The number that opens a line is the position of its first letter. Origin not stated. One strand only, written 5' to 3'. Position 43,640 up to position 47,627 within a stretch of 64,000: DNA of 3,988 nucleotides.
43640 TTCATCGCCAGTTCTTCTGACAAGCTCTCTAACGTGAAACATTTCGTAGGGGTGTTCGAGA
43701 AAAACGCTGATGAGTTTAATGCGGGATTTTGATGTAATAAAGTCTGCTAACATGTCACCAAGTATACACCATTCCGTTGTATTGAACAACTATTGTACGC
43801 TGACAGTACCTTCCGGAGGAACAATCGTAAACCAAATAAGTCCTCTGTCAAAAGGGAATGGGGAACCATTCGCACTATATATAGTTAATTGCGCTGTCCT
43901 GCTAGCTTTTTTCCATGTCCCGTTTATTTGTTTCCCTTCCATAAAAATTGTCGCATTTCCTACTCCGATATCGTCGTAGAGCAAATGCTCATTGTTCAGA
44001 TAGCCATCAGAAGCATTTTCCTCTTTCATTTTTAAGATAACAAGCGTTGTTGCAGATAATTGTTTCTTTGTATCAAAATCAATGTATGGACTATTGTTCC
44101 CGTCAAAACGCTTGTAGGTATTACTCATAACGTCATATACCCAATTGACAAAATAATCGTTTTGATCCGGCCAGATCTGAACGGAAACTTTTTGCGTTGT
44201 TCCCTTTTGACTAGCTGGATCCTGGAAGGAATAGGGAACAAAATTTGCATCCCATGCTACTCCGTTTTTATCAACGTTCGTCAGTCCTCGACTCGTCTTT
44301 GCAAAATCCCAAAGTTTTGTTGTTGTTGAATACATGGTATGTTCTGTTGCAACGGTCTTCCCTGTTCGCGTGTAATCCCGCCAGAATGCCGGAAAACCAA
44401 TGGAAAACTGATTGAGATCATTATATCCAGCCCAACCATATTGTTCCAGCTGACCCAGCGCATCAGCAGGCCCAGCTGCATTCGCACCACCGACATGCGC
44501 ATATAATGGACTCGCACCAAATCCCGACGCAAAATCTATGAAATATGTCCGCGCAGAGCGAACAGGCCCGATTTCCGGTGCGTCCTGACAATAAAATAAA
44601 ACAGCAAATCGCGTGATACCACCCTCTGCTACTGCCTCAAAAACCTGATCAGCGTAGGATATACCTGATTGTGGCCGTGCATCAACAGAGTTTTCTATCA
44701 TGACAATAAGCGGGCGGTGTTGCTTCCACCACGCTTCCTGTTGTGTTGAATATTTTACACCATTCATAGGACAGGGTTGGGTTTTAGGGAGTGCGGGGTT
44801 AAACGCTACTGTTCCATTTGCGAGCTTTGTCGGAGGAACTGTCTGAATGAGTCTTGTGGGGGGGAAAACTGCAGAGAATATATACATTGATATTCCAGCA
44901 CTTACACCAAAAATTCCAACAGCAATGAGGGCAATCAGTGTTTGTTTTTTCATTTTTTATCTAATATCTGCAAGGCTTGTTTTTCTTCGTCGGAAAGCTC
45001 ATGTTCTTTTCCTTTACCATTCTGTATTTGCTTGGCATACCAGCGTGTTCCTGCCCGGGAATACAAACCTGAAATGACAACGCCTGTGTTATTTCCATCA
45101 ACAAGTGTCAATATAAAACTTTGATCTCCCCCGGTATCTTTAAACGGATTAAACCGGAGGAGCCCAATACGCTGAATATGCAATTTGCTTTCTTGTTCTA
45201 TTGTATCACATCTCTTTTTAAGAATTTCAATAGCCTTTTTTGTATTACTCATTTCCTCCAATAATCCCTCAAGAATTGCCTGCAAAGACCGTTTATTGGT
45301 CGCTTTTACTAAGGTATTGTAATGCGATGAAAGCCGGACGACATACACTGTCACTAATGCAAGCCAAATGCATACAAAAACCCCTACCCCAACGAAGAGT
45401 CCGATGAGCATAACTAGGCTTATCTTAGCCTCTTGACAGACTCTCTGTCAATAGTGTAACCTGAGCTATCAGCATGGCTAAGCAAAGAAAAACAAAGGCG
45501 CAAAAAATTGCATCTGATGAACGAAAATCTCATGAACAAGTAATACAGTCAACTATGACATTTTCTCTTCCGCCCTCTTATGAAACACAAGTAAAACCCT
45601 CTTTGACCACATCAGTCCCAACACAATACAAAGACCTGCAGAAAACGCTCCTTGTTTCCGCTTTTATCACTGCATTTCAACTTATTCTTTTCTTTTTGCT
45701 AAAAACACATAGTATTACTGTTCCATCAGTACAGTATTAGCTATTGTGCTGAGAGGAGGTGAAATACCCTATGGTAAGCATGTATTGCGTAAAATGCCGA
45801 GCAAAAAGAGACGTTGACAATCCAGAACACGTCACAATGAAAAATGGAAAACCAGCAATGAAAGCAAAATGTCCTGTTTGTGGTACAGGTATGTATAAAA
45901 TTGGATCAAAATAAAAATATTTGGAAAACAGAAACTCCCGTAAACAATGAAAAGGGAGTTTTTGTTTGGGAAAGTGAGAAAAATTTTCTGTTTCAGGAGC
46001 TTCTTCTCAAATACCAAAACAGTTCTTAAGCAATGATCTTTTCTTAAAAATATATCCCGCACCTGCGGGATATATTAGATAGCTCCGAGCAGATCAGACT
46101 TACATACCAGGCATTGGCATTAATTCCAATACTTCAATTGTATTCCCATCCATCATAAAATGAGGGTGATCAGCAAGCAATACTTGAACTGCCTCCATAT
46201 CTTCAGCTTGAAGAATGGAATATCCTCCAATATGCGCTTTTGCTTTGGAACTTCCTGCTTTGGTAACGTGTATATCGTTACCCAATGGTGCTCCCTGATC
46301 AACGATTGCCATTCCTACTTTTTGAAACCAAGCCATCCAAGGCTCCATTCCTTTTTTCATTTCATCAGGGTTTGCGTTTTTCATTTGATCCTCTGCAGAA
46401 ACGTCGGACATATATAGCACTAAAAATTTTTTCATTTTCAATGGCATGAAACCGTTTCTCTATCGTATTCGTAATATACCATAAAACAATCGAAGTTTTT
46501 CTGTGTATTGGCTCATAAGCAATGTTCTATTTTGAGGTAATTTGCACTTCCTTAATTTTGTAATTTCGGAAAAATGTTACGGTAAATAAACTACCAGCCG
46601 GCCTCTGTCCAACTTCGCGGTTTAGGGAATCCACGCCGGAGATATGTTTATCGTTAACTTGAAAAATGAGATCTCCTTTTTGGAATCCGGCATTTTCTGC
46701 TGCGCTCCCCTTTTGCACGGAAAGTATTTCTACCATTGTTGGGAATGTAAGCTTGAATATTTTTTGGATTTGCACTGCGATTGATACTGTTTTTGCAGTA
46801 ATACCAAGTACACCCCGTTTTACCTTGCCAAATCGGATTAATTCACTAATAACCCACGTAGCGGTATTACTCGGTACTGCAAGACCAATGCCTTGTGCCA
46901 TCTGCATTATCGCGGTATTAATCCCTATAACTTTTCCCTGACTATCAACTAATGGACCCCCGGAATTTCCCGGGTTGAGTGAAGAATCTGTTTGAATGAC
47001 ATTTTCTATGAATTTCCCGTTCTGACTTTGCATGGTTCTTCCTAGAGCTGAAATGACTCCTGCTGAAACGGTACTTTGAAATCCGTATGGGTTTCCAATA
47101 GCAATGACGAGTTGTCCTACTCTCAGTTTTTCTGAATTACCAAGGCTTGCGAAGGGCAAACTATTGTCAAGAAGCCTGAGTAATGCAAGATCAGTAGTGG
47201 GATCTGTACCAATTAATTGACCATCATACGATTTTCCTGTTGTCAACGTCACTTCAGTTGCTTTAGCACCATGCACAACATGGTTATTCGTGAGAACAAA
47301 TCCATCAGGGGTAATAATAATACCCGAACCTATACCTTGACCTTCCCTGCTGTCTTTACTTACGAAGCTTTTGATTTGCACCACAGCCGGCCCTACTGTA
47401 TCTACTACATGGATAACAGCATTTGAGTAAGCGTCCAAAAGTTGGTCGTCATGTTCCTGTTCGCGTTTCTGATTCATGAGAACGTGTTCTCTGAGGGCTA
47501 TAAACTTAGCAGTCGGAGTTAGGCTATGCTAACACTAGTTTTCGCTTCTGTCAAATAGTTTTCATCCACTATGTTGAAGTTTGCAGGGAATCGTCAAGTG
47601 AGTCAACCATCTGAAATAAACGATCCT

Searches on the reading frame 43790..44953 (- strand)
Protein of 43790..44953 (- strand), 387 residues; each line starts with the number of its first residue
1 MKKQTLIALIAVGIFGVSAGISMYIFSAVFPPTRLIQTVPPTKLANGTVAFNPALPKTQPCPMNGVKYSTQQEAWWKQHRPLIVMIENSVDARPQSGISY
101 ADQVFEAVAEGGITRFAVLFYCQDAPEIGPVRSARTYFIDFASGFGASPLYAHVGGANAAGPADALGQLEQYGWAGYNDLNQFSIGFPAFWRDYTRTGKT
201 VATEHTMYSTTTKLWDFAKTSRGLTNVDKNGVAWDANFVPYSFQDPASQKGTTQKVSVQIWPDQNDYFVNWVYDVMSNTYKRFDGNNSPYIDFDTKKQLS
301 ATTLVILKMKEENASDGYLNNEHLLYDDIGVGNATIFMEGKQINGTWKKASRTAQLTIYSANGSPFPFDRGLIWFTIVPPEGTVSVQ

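Call 63: search_protein_families(library=pfam, proteins=[window:43790-44953:-], max_evalue=0.0001)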
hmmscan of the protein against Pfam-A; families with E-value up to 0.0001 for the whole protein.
window:43790-44953:- (387 aa): 2 families
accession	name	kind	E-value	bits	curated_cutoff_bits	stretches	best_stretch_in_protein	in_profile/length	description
PF11258.13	DUF3048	-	5.5e-33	114.6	25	1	77-220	12-144/148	Protein of unknown function (DUF3048) N-terminal domain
PF17479.7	DUF3048_C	-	3e-18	66.7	25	1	264-374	7-113/114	Protein of unknown function (DUF3048) C-terminal domain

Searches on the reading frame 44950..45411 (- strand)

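Call 63: search_protein_families(library=pfam, proteins=[window:44950-45411:-], max_evalue=0.0001)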
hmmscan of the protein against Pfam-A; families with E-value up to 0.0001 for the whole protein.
window:44950-45411:- (153 aa): 1 family
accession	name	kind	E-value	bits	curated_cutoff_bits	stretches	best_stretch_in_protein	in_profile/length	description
PF14584.11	DUF4446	-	8e-37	127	27.4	1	4-148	4-147/150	Protein of unknown function (DUF4446)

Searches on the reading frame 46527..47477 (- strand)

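Call 63: search_protein_families(library=pfam, proteins=[window:46527-47477:-], max_evalue=0.0001)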
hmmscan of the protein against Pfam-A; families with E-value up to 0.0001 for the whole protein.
window:46527-47477:- (316 aa): 5 families
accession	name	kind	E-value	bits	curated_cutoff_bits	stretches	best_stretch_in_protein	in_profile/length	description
PF13365.12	Trypsin_2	-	4.5e-37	128.4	27.6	1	50-186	1-144/144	Trypsin-like peptidase domain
PF00089.32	Trypsin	-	1.3e-19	71.4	20.6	1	47-208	24-219/220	Trypsin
PF13180.12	PDZ_2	-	1.8e-10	41.4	27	1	242-313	12-78/80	PDZ domain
PF17820.7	PDZ_6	-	5.1e-10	39.4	27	1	251-285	2-36/54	PDZ domain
PF00595.29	PDZ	-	3.3e-06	27.8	23.2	1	218-283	6-61/81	PDZ domain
